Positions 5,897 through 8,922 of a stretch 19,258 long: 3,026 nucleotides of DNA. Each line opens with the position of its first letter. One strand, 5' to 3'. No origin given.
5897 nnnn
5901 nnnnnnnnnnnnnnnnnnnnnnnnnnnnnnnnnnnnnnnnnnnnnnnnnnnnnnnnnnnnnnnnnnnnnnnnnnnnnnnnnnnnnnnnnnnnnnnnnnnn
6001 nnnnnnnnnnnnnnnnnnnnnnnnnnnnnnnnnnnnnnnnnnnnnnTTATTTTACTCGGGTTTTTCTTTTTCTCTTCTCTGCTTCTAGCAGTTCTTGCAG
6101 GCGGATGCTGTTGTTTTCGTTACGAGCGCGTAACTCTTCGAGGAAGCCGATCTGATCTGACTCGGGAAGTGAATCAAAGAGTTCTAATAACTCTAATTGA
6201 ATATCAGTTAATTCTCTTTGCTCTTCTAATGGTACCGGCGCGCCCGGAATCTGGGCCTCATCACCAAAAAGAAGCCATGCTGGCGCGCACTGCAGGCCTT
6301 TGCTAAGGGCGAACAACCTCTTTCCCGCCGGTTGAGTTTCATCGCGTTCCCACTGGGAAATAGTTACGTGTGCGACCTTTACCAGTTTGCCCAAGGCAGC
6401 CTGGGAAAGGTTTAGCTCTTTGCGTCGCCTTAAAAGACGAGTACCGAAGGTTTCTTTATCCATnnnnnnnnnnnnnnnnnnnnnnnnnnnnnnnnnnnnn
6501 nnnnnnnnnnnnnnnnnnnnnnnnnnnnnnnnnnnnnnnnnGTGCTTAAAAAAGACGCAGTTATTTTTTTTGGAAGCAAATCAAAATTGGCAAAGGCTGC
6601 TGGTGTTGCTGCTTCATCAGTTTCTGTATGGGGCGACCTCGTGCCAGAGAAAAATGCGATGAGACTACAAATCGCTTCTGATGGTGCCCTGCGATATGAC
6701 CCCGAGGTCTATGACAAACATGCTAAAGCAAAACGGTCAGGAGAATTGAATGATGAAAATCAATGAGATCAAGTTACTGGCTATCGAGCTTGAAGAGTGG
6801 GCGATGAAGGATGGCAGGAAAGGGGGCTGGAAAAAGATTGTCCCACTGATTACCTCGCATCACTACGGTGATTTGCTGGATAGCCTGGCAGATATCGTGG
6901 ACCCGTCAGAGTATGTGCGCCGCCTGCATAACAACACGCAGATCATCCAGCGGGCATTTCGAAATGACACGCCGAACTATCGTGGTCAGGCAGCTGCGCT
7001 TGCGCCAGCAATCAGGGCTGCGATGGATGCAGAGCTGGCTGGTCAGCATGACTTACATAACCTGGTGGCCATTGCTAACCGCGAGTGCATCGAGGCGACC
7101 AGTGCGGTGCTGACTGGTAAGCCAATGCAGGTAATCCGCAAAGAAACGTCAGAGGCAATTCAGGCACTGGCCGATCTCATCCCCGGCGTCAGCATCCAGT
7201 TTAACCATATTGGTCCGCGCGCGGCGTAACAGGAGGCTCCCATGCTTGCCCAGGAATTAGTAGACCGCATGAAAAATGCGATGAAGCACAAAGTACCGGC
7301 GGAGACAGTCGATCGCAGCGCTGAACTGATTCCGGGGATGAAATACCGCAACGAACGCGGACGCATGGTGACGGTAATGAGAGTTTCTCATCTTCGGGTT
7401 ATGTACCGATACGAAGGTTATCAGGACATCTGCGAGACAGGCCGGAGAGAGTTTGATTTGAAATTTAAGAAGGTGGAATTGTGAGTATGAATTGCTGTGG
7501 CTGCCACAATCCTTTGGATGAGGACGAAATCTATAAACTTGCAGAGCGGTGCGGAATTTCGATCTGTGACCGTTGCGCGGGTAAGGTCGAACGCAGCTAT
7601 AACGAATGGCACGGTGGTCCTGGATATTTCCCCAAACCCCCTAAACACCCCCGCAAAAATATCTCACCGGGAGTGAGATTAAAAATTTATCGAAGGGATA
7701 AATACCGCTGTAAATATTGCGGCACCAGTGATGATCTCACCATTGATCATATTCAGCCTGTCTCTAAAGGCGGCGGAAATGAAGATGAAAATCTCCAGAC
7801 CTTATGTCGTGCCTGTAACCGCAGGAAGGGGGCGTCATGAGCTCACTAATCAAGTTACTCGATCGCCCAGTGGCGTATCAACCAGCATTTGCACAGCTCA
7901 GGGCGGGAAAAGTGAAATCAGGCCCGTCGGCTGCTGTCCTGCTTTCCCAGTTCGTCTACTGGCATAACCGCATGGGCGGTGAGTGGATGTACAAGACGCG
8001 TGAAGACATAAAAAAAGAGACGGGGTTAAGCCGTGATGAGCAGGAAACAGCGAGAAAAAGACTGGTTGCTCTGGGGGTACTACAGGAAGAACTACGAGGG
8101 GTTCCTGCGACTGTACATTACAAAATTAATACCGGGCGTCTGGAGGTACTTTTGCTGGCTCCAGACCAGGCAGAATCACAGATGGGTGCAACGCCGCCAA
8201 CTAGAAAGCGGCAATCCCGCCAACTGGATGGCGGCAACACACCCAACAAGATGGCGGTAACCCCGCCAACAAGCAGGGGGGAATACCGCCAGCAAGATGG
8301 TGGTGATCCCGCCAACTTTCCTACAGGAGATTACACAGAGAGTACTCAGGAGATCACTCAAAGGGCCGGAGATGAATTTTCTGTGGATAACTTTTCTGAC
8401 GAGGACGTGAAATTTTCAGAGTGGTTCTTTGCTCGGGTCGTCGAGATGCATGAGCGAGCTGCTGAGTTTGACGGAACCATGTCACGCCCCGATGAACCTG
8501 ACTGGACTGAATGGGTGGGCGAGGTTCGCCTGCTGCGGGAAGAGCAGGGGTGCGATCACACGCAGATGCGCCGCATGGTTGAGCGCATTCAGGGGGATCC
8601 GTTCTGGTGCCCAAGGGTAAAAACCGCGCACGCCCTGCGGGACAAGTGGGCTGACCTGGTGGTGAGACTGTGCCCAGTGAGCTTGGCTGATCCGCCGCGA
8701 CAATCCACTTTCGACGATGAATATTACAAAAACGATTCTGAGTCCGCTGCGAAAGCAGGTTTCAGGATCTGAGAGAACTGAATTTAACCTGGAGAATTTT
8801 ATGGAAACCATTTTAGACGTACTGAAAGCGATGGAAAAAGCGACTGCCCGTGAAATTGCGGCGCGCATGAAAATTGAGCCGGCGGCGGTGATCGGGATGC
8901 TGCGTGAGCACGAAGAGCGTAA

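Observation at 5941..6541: Repeated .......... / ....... half-sites on both sides of the repressor gene; repressor ATG has no RBS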

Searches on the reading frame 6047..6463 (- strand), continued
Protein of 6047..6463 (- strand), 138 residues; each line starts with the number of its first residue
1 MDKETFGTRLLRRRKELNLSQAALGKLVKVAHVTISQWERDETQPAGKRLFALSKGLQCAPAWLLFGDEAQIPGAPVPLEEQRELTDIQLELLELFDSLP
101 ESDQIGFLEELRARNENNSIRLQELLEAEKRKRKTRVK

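Call 83: search_protein_families(library=ncbifam, proteins=[window:6047-6463:-], max_evalue=0.01)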
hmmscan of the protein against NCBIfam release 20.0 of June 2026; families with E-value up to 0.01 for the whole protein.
window:6047-6463:- (138 aa): 6 families
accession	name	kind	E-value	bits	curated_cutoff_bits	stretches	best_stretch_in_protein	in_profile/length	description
NF007257.0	PRK09706.1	subfamily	9.1e-53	177.7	101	1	1-134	1-134/135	transcriptional repressor DicA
NF041951.1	phage_RstR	subfamily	2.3e-08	34.2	80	1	5-73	2-70/108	RstR family transcriptional repressor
TIGR03830.1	CxxCG_CxxCG_HTH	subfamily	4.7e-06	26.4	61.8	1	7-46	67-106/127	type II TA system antitoxin MqsA family protein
TIGR03070.1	couple_hipB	subfamily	0.00011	22.1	71.65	1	6-44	3-41/58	type II toxin-antitoxin system Y4mF family antitoxin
NF047542.1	telomere_Tap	equivalog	0.0038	16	600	1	12-55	24-67/695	telomere-associated protein Tap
NF007408.0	PRK09943.1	equivalog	0.0089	15.6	211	1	5-53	7-55/185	HTH-type transcriptional regulator PuuR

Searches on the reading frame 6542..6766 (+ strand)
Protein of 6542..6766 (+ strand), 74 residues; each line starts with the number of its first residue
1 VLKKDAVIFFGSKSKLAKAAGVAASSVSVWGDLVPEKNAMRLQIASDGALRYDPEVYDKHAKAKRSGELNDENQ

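Call 6: search_protein_families(library=pfam, proteins=[window:6542-6766:+], max_evalue=0.01)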
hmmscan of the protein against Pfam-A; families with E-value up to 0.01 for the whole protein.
window:6542-6766:+ (74 aa): 2 families
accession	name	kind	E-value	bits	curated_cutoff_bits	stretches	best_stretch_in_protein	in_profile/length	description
PF14549.12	P22_Cro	-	8.2e-17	61.2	30.2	1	3-60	2-59/60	DNA-binding transcriptional regulator Cro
PF15943.11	YdaS_toxin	-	0.0062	16.8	30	1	5-31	3-29/65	Bacterial toxin YdaS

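Call 83: search_protein_families(library=ncbifam, proteins=[window:6542-6766:+], max_evalue=0.01)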
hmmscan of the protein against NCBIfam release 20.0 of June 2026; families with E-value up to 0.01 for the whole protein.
window:6542-6766:+ (74 aa): 1 family
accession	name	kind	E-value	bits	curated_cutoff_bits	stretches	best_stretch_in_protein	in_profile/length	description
NF007282.0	PRK09744.1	subfamily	1.3e-33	115.1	130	1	1-74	1-74/75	DNA-binding transcriptional regulator DicC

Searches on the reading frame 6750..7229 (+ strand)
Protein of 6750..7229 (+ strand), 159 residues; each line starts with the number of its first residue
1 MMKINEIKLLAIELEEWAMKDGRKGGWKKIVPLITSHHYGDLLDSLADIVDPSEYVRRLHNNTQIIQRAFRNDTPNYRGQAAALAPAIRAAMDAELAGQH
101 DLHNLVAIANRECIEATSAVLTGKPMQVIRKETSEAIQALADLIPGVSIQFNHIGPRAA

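Call 6: search_protein_families(library=pfam, proteins=[window:6750-7229:+], max_evalue=0.01)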
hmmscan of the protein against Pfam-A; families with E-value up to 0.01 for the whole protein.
window:6750-7229:+ (159 aa): 1 family
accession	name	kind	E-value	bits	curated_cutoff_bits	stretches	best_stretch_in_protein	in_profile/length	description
PF06254.16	YdaT_toxin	-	5e-05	24.1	21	1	59-123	4-72/92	Bacterial toxin ydaT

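Call 34: search_protein_families(library=phrogs, proteins=[window:6750-7229:+], max_evalue=0.001)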
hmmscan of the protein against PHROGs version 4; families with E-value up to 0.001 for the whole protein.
window:6750-7229:+ (159 aa): 1 family
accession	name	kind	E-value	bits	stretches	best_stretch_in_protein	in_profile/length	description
phrog_163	-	transcription regulation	1.5e-23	84.7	1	7-143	14-149/168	CII-like transcriptional activator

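Call 83: search_protein_families(library=ncbifam, proteins=[window:6750-7229:+], max_evalue=0.01)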
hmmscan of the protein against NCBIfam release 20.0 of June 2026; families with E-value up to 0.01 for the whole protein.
window:6750-7229:+ (159 aa): 0 families

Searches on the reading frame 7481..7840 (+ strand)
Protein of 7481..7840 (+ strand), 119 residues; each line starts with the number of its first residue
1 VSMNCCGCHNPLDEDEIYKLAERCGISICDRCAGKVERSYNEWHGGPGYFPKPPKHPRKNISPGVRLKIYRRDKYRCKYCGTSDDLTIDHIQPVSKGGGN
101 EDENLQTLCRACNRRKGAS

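Call 6: search_protein_families(library=pfam, proteins=[window:7481-7840:+], max_evalue=0.01)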
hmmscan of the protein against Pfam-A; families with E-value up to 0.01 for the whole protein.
window:7481-7840:+ (119 aa): 2 families
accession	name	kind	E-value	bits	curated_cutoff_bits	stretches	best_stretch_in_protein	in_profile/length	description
PF01844.29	HNH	-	2.7e-15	56.7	21.4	1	77-118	1-46/47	HNH endonuclease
PF14279.12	HNH_5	-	2.3e-12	47.1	27.5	1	77-118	1-45/56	HNH endonuclease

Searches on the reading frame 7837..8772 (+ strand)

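Call 6: search_protein_families(library=pfam, proteins=[window:7837-8772:+], max_evalue=0.01)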
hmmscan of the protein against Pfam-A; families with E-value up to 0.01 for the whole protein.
window:7837-8772:+ (311 aa): 0 families

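Call 34: search_protein_families(library=phrogs, proteins=[window:7837-8772:+], max_evalue=0.001)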
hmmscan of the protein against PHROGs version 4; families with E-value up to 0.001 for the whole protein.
window:7837-8772:+ (311 aa): 12 families
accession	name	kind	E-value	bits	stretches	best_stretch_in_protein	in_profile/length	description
phrog_9773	-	DNA, RNA and nucleotide metabolism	1.6e-62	212.8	1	1-278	3-277/288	replication initiation O-like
phrog_391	-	DNA, RNA and nucleotide metabolism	5.6e-28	99.4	1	30-310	17-297/298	replication initiation O-like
phrog_1347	-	unknown function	1.4e-23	84.3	1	4-116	3-112/417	-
phrog_2357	-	unknown function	2.1e-19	70.7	1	187-280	16-99/124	-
phrog_428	-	DNA, RNA and nucleotide metabolism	2e-13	51.3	1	7-171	86-219/455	replication initiation protein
phrog_2514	-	DNA, RNA and nucleotide metabolism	2.6e-12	47.6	1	182-278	159-242/270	DnaD-like helicase loader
phrog_6493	-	DNA, RNA and nucleotide metabolism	5.9e-10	39.9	1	29-174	23-147/261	DnaD-like helicase loader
phrog_678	-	DNA, RNA and nucleotide metabolism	8.8e-10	39.6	1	29-173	74-193/346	replication initiation O-like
phrog_277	-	DNA, RNA and nucleotide metabolism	3.9e-08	33.9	1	219-276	229-286/318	replication initiation O-like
phrog_270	-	DNA, RNA and nucleotide metabolism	4.2e-07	30.7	1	40-142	52-142/383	replication initiation protein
phrog_345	-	DNA, RNA and nucleotide metabolism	6e-05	23.9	1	31-149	45-144/297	replication initiation O-like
phrog_20659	-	unknown function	0.00039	21.1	1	28-189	15-178/264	-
